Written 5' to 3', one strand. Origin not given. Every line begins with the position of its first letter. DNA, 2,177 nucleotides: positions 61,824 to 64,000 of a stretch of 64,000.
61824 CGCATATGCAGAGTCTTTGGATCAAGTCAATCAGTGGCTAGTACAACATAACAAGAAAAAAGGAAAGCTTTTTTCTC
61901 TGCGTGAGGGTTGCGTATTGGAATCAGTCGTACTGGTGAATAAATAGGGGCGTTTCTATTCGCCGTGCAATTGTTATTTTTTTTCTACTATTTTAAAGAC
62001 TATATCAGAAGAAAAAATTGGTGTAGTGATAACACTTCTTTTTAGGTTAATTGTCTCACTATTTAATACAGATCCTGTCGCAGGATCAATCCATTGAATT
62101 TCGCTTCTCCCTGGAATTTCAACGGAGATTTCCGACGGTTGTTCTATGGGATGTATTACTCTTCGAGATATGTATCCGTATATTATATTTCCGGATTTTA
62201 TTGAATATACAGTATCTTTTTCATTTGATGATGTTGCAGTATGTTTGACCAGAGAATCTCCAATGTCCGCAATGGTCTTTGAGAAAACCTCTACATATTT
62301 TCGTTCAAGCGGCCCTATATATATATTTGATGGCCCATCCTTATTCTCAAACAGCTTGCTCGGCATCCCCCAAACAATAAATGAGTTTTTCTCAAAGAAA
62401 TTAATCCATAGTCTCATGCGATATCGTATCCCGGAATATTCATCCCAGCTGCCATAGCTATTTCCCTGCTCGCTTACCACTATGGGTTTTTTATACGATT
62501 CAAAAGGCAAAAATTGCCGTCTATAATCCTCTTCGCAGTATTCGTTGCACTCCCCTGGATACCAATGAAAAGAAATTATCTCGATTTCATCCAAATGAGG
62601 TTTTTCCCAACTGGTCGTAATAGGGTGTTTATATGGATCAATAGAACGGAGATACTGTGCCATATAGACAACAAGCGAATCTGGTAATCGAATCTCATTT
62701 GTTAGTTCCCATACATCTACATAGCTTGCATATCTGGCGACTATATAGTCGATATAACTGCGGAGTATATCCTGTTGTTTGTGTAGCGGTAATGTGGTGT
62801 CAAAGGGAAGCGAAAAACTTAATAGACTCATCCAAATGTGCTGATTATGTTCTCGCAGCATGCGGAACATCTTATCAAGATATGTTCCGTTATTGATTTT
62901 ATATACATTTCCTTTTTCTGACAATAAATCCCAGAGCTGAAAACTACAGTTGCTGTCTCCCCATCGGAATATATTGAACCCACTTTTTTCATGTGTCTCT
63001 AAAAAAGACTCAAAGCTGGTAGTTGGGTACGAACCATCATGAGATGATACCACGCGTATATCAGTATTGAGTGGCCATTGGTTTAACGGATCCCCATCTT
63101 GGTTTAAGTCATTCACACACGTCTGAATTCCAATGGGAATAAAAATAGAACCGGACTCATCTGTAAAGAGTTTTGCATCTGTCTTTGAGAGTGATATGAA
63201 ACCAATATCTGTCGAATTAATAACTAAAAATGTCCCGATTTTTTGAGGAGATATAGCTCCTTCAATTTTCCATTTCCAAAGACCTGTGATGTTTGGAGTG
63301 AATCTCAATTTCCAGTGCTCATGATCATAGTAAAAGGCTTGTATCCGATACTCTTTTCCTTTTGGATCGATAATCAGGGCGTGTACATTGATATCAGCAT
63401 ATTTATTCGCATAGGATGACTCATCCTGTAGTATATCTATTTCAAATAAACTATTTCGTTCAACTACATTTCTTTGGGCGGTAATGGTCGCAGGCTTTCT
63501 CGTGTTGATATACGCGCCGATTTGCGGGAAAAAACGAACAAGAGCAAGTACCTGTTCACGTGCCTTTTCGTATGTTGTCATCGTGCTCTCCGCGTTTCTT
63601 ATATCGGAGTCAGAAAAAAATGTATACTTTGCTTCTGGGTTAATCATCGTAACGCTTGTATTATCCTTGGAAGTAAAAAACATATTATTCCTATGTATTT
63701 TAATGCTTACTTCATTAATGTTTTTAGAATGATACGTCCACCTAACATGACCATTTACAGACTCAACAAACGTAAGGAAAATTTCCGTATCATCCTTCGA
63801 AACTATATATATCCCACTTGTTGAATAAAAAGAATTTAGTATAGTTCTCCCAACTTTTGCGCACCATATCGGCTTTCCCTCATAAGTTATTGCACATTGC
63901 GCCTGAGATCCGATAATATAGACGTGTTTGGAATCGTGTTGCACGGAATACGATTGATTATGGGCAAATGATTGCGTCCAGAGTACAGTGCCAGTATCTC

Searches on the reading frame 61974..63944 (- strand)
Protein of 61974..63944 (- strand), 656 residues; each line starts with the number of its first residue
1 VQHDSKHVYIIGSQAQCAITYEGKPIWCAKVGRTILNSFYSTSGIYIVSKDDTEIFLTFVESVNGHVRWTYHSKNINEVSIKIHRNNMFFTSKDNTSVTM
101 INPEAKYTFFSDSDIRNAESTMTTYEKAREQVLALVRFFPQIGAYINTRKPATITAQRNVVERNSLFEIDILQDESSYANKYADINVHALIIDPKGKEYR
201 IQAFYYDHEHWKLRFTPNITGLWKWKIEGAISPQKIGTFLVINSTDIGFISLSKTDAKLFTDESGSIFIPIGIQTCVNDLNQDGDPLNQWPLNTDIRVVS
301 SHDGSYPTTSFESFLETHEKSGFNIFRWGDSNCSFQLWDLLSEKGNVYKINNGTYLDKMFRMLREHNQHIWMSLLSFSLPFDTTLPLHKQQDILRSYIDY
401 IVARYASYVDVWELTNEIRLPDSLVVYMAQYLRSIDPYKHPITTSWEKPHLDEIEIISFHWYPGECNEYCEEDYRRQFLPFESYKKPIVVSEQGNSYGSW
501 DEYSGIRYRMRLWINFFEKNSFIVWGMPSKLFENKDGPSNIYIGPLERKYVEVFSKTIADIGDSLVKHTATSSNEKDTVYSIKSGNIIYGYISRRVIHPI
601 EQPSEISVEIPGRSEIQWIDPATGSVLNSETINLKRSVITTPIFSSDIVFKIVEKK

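Call 69: search_protein_families(library=pfam, proteins=[window:61974-63944:-], max_evalue=0.0001)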
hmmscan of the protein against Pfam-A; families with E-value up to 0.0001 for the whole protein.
window:61974-63944:- (656 aa): 1 family
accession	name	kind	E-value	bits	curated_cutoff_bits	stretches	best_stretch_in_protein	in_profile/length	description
PF16586.11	DUF5060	-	4.4e-09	36.9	27.2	1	167-228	8-68/70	Domain of unknown function (DUF5060)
